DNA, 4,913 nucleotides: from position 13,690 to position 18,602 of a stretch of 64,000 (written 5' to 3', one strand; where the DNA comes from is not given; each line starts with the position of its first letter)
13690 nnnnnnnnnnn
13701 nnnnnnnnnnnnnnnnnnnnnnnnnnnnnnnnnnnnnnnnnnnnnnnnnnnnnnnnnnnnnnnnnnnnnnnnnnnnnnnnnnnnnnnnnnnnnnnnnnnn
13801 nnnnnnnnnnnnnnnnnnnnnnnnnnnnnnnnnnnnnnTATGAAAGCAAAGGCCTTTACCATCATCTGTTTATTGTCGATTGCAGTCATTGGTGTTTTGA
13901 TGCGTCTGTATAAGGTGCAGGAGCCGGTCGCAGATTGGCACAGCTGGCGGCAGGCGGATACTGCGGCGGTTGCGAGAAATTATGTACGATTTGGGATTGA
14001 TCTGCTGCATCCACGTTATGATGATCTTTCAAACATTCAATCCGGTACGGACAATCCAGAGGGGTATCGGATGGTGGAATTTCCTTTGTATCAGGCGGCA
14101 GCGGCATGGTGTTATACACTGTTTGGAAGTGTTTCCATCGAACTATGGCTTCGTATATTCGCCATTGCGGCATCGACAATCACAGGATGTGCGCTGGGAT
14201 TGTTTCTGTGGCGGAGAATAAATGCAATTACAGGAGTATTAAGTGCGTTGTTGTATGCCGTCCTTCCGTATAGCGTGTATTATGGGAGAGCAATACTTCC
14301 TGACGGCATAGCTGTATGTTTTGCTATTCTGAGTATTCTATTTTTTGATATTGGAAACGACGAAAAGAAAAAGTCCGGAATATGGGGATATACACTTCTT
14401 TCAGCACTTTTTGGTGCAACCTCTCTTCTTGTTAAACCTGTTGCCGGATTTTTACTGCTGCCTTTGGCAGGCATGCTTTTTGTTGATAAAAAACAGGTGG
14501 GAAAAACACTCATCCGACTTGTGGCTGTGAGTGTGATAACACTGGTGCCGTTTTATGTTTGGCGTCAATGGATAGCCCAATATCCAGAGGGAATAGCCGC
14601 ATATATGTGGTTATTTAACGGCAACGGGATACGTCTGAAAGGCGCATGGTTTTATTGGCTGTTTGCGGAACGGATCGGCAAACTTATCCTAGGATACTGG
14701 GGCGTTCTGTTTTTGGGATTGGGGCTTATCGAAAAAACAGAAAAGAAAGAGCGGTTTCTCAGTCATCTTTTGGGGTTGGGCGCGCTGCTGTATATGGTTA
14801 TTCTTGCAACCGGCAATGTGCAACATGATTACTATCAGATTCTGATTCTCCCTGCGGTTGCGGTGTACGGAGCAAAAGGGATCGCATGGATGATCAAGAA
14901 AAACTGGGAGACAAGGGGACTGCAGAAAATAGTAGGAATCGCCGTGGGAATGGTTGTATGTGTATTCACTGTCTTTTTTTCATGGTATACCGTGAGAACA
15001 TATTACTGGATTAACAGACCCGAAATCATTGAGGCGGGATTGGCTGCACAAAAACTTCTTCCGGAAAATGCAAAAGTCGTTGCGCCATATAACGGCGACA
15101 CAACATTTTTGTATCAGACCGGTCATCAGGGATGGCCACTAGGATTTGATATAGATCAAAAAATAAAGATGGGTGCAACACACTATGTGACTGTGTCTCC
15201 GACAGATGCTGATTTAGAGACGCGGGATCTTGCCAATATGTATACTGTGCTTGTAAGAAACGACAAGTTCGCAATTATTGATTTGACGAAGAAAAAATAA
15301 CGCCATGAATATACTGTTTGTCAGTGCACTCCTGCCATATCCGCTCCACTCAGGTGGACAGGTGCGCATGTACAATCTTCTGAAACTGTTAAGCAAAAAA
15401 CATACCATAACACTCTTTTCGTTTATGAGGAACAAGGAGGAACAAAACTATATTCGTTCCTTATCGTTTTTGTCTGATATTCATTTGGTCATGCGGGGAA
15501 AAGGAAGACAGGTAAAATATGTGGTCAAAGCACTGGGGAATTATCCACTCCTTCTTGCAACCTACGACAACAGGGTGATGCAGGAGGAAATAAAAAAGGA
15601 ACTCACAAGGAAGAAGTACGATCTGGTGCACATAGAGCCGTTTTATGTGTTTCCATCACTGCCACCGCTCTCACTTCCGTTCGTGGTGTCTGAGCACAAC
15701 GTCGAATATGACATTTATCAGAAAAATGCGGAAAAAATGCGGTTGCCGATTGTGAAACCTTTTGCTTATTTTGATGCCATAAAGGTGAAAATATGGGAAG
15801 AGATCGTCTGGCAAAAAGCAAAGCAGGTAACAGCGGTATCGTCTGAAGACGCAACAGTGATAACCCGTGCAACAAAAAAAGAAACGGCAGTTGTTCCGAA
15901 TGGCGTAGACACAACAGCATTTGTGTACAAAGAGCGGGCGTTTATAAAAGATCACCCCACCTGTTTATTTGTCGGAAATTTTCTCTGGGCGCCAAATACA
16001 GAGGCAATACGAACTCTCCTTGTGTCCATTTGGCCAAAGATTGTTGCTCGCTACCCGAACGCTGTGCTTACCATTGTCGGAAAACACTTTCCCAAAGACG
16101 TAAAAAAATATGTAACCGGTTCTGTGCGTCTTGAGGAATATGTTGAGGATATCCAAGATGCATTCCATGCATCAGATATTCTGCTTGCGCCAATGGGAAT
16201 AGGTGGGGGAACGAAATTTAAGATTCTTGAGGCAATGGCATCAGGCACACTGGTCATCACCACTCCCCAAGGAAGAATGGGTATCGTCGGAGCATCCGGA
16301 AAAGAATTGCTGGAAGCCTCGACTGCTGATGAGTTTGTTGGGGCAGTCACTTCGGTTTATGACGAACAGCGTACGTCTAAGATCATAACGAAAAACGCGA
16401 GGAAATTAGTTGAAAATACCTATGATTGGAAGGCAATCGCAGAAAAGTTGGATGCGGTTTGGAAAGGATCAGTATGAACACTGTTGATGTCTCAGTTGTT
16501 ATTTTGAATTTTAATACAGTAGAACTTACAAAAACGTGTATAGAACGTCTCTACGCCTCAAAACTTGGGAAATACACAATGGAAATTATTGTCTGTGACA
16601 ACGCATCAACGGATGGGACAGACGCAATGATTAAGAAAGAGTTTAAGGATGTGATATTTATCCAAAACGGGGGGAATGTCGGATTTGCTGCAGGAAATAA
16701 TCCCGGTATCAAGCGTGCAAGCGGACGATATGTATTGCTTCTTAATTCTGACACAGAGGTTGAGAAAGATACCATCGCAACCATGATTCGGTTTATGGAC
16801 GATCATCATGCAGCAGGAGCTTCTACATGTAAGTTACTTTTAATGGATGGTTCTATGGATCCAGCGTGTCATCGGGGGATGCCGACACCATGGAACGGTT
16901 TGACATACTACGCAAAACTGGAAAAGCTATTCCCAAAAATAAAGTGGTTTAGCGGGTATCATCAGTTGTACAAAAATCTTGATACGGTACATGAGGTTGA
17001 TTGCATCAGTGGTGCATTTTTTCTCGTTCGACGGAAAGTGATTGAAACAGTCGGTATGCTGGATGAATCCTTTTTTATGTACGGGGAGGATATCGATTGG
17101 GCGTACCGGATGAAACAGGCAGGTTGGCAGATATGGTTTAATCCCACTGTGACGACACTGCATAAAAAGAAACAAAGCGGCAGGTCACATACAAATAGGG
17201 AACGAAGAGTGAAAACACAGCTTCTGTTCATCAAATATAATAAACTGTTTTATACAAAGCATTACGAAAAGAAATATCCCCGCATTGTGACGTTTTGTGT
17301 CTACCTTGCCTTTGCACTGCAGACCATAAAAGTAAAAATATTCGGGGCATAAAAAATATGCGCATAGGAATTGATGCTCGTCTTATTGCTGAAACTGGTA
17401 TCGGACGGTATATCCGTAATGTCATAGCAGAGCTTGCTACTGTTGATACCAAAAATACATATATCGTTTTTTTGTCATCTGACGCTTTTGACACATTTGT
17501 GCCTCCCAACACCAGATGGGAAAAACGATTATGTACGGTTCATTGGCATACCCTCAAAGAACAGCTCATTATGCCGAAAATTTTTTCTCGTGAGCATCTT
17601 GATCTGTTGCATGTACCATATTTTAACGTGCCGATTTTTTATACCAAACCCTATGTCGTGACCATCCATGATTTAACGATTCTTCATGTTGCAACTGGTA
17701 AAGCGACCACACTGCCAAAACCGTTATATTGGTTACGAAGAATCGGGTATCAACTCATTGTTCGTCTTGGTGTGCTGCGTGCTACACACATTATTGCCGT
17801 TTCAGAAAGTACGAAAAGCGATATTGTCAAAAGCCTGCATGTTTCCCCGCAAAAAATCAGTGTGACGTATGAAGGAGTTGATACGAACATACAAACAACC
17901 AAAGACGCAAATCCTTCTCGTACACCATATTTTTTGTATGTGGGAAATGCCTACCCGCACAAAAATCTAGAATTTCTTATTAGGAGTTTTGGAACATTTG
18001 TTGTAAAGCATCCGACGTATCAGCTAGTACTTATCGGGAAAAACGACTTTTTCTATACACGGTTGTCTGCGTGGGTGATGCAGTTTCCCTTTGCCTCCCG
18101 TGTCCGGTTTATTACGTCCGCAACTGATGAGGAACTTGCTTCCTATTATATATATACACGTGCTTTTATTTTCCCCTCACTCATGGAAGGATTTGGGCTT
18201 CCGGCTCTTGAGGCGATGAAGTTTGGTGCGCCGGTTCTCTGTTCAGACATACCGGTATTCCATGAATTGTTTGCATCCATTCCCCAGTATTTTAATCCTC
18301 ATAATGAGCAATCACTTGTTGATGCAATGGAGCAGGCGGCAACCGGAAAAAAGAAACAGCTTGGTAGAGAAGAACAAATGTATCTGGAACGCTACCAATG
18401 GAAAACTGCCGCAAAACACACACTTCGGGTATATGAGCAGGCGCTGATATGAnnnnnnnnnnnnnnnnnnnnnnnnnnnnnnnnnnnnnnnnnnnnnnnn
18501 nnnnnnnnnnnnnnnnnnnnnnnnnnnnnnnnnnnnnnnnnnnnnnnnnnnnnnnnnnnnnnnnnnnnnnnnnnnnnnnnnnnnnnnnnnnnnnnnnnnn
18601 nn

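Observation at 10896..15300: Wzy/O-antigen-ligase-like domain fused to a GT-C (GT39-like) glycosyltransferase in one 995-aa protein, followed by a second GT39-like protein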

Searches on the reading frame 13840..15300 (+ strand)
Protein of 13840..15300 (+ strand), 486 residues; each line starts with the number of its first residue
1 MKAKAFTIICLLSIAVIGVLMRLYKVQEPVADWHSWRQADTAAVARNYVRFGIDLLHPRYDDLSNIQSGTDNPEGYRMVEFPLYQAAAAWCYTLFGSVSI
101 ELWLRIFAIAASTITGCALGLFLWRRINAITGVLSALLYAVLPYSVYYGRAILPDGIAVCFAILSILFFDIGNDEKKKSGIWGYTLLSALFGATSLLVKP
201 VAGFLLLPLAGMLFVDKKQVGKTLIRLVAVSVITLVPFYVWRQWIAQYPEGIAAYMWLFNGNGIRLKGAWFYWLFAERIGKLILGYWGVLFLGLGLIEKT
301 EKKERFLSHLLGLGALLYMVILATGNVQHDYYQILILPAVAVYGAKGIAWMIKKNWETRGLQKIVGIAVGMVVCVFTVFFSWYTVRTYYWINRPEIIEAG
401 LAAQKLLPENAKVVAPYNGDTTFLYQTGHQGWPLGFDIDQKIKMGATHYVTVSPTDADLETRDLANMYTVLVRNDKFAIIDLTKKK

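Call 3: search_protein_families(library=pfam, proteins=[window:13840-15300:+], max_evalue=0.1)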
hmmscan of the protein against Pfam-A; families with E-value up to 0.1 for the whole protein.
window:13840-15300:+ (486 aa): 5 families
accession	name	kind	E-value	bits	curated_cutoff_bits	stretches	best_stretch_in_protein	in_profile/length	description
PF13231.12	PMT_2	-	1.5e-09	38.7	26.1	1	82-241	4-160/160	Dolichyl-phosphate-mannose-protein mannosyltransferase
PF02366.24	PMT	-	0.0024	17.9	22.7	1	101-216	82-199/245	Dolichyl-phosphate-mannose-protein mannosyltransferase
PF14770.11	TMEM18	-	0.027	14.8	26.9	1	297-358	3-64/118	Transmembrane protein 18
PF14145.11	YrhK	-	0.076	13.3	26.1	1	157-196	14-51/58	YrhK-like protein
PF20118.4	DUF6508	-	0.094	13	23.6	0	457-477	82-102/129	Family of unknown function (DUF6508)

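Call 4: search_protein_families(library=ncbifam, proteins=[window:13840-15300:+], max_evalue=0.1)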
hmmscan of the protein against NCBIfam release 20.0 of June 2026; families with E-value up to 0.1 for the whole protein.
window:13840-15300:+ (486 aa): 1 family
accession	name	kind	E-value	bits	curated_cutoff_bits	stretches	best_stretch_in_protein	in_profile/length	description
TIGR03663.1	TIGR03663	subfamily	0.085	11.9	126.25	0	87-226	58-210/435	flippase activity-associated protein Agl23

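Call 19: find_homologous_proteins(query=window:13840-15300:+)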
Query window:13840-15300:+ (486 aa): 4308 proteins with E <= 0.001 among 8000 candidates; the best 120 are listed.
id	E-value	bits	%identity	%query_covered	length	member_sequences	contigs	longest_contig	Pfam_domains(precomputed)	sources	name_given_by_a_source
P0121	0.0e+0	1103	100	100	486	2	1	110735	PF13231.13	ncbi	-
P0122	1.2e-277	940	81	100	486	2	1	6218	PF02366.25,PF13231.13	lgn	-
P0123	1.1e-272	923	80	100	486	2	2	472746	PF02366.25,PF13231.13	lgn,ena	-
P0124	1.3e-264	897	80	100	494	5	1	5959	PF13231.13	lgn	-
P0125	4.1e-264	895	79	100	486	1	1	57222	PF02366.25,PF13231.13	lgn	-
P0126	6.7e-246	835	74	100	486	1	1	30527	PF02366.25,PF13231.13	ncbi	ncbi:MAG: glycosyltransferase family 39 protein [Candidatus Gottesmanbacteria bacterium]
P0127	6.0e-240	815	72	100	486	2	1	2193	PF02366.25,PF13231.13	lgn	-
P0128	1.6e-239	814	72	100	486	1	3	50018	PF02366.25,PF13231.13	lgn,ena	-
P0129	3.8e-238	809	73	100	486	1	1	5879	PF02366.25,PF13231.13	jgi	-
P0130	1.1e-234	798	71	100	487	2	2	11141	PF13231.13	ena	-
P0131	1.4e-232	791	69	100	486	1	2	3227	PF02366.25,PF13231.13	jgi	-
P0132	2.5e-232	790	70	100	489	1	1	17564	PF02366.25,PF13231.13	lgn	-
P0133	6.9e-231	786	70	100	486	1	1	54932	PF02366.25,PF13231.13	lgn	-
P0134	5.4e-226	769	66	100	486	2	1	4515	PF02366.25,PF13231.13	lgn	-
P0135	3.0e-202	691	63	100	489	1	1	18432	PF02366.25,PF13231.13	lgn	-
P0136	4.3e-193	661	62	100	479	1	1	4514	PF02366.25,PF13231.13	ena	-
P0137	5.6e-193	660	62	100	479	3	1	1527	PF02366.25,PF13231.13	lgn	-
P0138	9.0e-192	656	60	100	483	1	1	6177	PF13231.13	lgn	-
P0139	5.6e-191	654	61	100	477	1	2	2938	PF02366.25,PF13231.13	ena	-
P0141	1.1e-190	653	60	100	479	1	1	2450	PF02366.25,PF13231.13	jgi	jgi:hypothetical protein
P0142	1.2e-190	653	60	100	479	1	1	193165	PF13231.13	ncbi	-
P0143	4.1e-190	651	61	100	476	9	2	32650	PF13231.13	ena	-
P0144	7.9e-190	650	61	100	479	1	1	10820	PF13231.13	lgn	-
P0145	2.2e-189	649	60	100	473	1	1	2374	PF13231.13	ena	-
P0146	5.6e-189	647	60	98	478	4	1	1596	PF13231.13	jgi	-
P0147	1.4e-188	646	60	100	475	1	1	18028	PF13231.13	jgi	-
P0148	2.2e-188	645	60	100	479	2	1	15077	PF13231.13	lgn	-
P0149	1.3e-187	643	61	96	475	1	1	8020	PF13231.13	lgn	-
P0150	1.5e-187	643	60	100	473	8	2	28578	PF13231.13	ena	-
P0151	5.6e-187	641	61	97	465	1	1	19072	PF13231.13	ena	-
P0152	7.4e-187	640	61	97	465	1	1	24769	PF13231.13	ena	-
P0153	9.5e-187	640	60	100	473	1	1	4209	PF13231.13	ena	-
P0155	4.0e-181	621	59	100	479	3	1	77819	PF13231.13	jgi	-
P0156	2.1e-180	619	58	100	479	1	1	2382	PF13231.13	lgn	-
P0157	1.2e-176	607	58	99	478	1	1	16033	PF02366.25,PF13231.13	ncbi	-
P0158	3.3e-176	605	58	100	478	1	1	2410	PF02366.25,PF13231.13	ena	-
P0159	6.7e-176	604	60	96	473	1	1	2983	PF13231.13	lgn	-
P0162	4.4e-174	598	56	100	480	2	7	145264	PF13231.13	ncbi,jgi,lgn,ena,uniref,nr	ncbi:MAG: hypothetical protein UV63_C0003G0003 [Microgenomates group bacterium GW2011_GWC1_43_11]|un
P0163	6.9e-174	597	56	100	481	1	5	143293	PF02366.25,PF13231.13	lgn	-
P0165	1.3e-173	597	58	97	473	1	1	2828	PF13231.13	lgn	-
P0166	1.7e-173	596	58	98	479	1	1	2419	PF13231.13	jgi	-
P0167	1.8e-173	596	56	100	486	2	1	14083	PF13231.13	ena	-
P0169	6.4e-173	594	58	99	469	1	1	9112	PF02366.25,PF13231.13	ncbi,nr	ncbi:MAG: phospholipid carrier-dependent glycosyltransferase [Candidatus Gottesmanbacteria bacterium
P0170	1.6e-172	593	57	100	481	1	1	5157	PF02366.25,PF13231.13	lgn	-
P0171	2.0e-172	593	57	99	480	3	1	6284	PF02366.25,PF13231.13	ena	-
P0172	4.4e-172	592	57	96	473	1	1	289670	PF13231.13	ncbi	-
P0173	8.3e-172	591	58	99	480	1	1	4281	PF02366.25,PF13231.13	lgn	-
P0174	2.1e-171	589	57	98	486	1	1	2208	PF02366.25,PF13231.13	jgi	jgi:hypothetical protein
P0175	2.5e-171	589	56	100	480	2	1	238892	PF13231.13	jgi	jgi:hypothetical protein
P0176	3.1e-171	589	55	99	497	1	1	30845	PF02366.25,PF13231.13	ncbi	-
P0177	1.2e-170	587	58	100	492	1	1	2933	PF13231.13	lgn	-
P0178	1.9e-170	586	56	99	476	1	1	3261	PF02366.25,PF13231.13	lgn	-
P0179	3.6e-170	585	57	99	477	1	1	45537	PF02366.25,PF13231.13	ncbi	-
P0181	7.2e-170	584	56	99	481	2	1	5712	PF02366.25,PF13231.13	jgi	-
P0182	8.5e-170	584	59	97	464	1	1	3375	PF02366.25,PF13231.13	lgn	-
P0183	1.2e-169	584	56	99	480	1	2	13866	PF13231.13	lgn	-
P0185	1.7e-169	583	55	99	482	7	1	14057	PF02366.25,PF13231.13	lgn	-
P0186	3.0e-169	582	57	98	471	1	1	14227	PF02366.25,PF13231.13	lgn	-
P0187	3.2e-169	582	56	99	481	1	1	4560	PF13231.13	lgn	-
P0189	4.5e-169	582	57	98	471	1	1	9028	PF02366.25,PF13231.13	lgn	-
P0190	6.1e-169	581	54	100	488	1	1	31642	PF02366.25,PF13231.13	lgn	-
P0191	6.4e-169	581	57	97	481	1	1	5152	PF02366.25,PF13231.13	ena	-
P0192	8.1e-169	581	55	100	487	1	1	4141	PF13231.13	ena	-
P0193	8.2e-169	581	57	98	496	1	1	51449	PF02366.25,PF13231.13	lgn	-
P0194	8.3e-169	581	56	99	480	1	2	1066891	PF02366.25,PF13231.13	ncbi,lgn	-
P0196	1.3e-168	580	58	98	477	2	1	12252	PF02366.25,PF13231.13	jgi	jgi:hypothetical protein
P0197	1.4e-168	580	58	100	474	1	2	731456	PF02366.25,PF13231.13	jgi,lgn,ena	jgi:hypothetical protein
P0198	1.8e-168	580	58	96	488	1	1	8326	PF13231.13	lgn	-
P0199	1.9e-168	580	55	97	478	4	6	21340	PF13231.13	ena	-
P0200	2.1e-168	579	55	99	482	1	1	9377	PF02366.25,PF13231.13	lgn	-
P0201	2.4e-168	579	56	100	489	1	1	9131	PF02366.25,PF13231.13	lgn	-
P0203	2.7e-168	579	56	98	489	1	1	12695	PF13231.13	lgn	-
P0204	2.7e-168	579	56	100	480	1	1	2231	PF13231.13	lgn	-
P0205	2.8e-168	579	54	99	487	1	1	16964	PF13231.13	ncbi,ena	-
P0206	3.2e-168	579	57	99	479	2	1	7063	PF02366.25,PF13231.13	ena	-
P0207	3.8e-168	579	55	100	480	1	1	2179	PF13231.13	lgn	-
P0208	3.8e-168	579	57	96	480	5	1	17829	PF02366.25,PF13231.13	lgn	-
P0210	7.1e-168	578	56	98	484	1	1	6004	PF02366.25,PF13231.13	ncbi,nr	ncbi:MAG: glycosyltransferase family 39 protein [bacterium]|nr:glycosyltransferase family 39 protein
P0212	1.5e-167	577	56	100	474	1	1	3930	PF02366.25,PF13231.13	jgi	jgi:hypothetical protein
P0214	2.7e-167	576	60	90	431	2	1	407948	PF13231.13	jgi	jgi:4-amino-4-deoxy-L-arabinose transferase-like glycosyltransferase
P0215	2.8e-167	576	53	98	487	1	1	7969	PF13231.13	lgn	-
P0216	3.4e-167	575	55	98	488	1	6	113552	PF13231.13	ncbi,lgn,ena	ncbi:MAG: glycosyltransferase family 39 protein [Patescibacteria group bacterium]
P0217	3.5e-167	575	53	100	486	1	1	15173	PF13231.13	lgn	-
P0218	3.6e-167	575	56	99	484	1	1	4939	PF02366.25,PF13231.13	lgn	-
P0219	3.8e-167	575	56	99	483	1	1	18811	PF13231.13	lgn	-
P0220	4.6e-167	575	55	99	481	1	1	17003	PF02366.25,PF13231.13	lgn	-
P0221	4.8e-167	575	55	98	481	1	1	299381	PF02366.25,PF13231.13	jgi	jgi:hypothetical protein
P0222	4.9e-167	575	56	99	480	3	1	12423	PF02366.25,PF13231.13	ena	-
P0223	5.3e-167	575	56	98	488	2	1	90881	PF13231.13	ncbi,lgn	-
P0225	9.3e-167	574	56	99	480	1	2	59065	PF02366.25,PF13231.13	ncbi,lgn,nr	ncbi:glycosyltransferase family 39 protein [Candidatus Gottesmanbacteria bacterium]|nr:glycosyltrans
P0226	1.2e-166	574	56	96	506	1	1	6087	PF02366.25,PF13231.13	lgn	-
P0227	1.3e-166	574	54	98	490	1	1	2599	PF02366.25,PF13231.13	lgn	-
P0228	1.3e-166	574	55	95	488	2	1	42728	PF02366.25,PF13231.13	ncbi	-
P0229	1.3e-166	574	55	99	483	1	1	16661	PF02366.25,PF13231.13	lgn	-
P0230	1.6e-166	573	57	96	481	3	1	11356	PF02366.25,PF13231.13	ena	-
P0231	1.9e-166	573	55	99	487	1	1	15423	PF13231.13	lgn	-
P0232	2.1e-166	573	57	100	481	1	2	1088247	PF02366.25,PF13231.13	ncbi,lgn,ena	-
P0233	2.5e-166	573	55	100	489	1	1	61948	PF13231.13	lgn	-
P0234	2.5e-166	573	55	98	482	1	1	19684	PF13231.13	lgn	-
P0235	2.9e-166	572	56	100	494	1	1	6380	PF02366.25,PF13231.13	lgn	-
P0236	3.1e-166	572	54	97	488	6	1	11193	PF02366.25,PF13231.13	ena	-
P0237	3.6e-166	572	55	99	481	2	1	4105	PF02366.25,PF13231.13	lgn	-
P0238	3.8e-166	572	57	100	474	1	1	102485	PF02366.25,PF13231.13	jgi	jgi:hypothetical protein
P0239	4.4e-166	572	53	100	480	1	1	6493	PF13231.13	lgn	-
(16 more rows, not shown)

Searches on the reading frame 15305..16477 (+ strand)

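Call 3: search_protein_families(library=pfam, proteins=[window:15305-16477:+], max_evalue=0.1)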
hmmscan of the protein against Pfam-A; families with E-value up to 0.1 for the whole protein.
window:15305-16477:+ (390 aa): 4 families
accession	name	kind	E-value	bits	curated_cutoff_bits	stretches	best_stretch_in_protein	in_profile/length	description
PF13692.12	Glyco_trans_1_4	-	5.9e-20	72.4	27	1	218-352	2-140/142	Glycosyl transferases group 1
PF13439.12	Glyco_transf_4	-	7.3e-12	46.1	28.5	1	17-204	3-169/170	Glycosyltransferase Family 4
PF00534.26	Glycos_transf_1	-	3.3e-10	40.2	26.4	1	213-367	11-171/172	Glycosyl transferases group 1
PF13524.12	Glyco_trans_1_2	-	1.4e-08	35.3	25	1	248-382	10-142/144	Glycosyl transferase-like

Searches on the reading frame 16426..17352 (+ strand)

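Call 3: search_protein_families(library=pfam, proteins=[window:16426-17352:+], max_evalue=0.1)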
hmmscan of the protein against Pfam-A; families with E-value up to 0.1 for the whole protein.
window:16426-17352:+ (308 aa): 6 families
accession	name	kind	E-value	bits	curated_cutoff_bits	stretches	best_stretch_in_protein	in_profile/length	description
PF00535.33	Glycos_transf_2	-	3.1e-23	83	23.3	1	23-207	1-165/168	Glycosyl transferase family 2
PF13641.12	Glyco_tranf_2_3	-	2.5e-15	57.6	27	1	22-259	3-224/230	Glycosyltransferase like family 2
PF13506.12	Glyco_transf_21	-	2.1e-07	31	21.7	1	93-261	24-171/174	Glycosyl transferase family 21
PF13632.12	Glyco_trans_2_3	-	2.4e-07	31.2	27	1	102-259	1-136/198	Glycosyl transferase family group 2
PF10111.15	Glyco_tranf_2_2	-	4e-05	23.7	27.3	1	28-123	5-105/276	Glycosyltransferase like family 2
PF13704.12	Glyco_tranf_2_4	-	0.059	14.3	27.5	0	52-84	20-51/98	Glycosyl transferase family 2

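Call 62: search_protein_families(library=ncbifam, proteins=[window:16426-17352:+], max_evalue=0.001)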
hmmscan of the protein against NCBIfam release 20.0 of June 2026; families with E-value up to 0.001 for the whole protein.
window:16426-17352:+ (308 aa): 18 families
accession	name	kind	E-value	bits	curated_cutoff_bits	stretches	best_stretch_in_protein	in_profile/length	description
NF041875.1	EPS_EpsD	equivalog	1.2e-22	80.8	370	1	22-257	1-218/325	exopolysaccharide biosynthesis glycosyltransferase EpsD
NF038302.1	EPS_HpsE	equivalog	5.7e-17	61.7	300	2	20-135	1-122/307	hormogonium polysaccharide biosynthesis glycosyltransferase HpsE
TIGR03965.1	mycofact_glyco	equivalog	1.8e-16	60.1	280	2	19-125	73-180/467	mycofactocin biosynthesis glycosyltransferase MftF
TIGR03937.1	PgaC_IcaA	equivalog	8e-16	58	422.3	2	19-134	44-160/407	poly-beta-1,6-N-acetyl-D-glucosamine synthase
TIGR01556.1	rhamnosyltran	subfamily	4.5e-15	55.6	200.55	2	185-247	139-201/281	rhamnosyltransferase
NF047683.1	TeichurnBiosyTuaG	equivalog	2.8e-11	43.5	400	1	20-136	6-123/252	teichuronic acid biosynthesis protein TuaG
TIGR04283.1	glyco_like_mftF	equivalog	4.1e-11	42.9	182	1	22-132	1-106/221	TIGR04283 family arsenosugar biosynthesis glycosyltransferase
NF007482.0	PRK10073.1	equivalog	4.6e-10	39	423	1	18-124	4-110/334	glycosyltransferase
NF038299.1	EPS_HpsN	equivalog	5.4e-10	38.7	425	1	22-275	3-249/317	hormogonium polysaccharide biosynthesis glycosyltransferase HpsN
TIGR03111.1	glyc2_xrt_Gpos1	hypoth_equivalog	5.7e-10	38.6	363.95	1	20-138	49-170/439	TIGR03111 family XrtG-associated glycosyltransferase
NF050050.1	ProtGlycPglI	equivalog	7.3e-08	32.1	500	1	22-135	4-119/306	GalNAc(5)-diNAcBac-PP-undecaprenol beta-1,3-glucosyltransferase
NF053739.1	GlytfEpsEBac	equivalog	1.3e-06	27.6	450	1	22-130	3-113/265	glycosyltransferase EpsE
TIGR04009.1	wcaE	equivalog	1.9e-06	27.4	369.2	1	22-128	6-110/248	colanic acid biosynthesis glycosyltransferase WcaE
NF045692.1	OglycostaseCruG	equivalog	2.1e-06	26.9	600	0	20-74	41-93/386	2'-O-glycosyltransferase CruG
NF050819.1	PolSacchBiosHfsG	equivalog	5.1e-06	25.9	500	0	198-237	170-209/302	polysaccharide biosynthesis protein HfsG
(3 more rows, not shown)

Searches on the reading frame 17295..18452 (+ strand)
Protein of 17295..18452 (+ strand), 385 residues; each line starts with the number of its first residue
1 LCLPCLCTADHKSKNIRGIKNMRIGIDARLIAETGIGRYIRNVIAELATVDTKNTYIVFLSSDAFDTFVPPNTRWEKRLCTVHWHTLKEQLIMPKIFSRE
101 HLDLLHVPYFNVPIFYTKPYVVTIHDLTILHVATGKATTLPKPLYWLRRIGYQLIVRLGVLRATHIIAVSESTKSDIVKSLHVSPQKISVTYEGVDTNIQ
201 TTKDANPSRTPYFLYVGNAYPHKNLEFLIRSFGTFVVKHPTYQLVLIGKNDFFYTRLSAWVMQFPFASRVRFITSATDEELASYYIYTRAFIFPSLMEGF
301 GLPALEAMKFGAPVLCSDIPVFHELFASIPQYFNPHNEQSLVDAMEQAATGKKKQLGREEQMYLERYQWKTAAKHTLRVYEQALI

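Call 3: search_protein_families(library=pfam, proteins=[window:17295-18452:+], max_evalue=0.1)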
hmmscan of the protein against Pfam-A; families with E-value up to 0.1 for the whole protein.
window:17295-18452:+ (385 aa): 5 families
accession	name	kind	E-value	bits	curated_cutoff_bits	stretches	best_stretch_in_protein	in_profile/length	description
PF00534.26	Glycos_transf_1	-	6e-24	84.9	26.4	1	203-355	8-162/172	Glycosyl transferases group 1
PF13692.12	Glyco_trans_1_4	-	3.7e-18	66.6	27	1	211-347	2-138/142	Glycosyl transferases group 1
PF13439.12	Glyco_transf_4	-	1.3e-13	51.8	28.5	1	35-198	3-169/170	Glycosyltransferase Family 4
PF20706.3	GT4-conflict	-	6e-11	42.4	26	1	162-382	146-360/385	Family 4 Glycosyltransferase in conflict systems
PF13579.12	Glyco_trans_4_4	-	0.00034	21.4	29.7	1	98-191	68-155/158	Glycosyl transferase 4-like domain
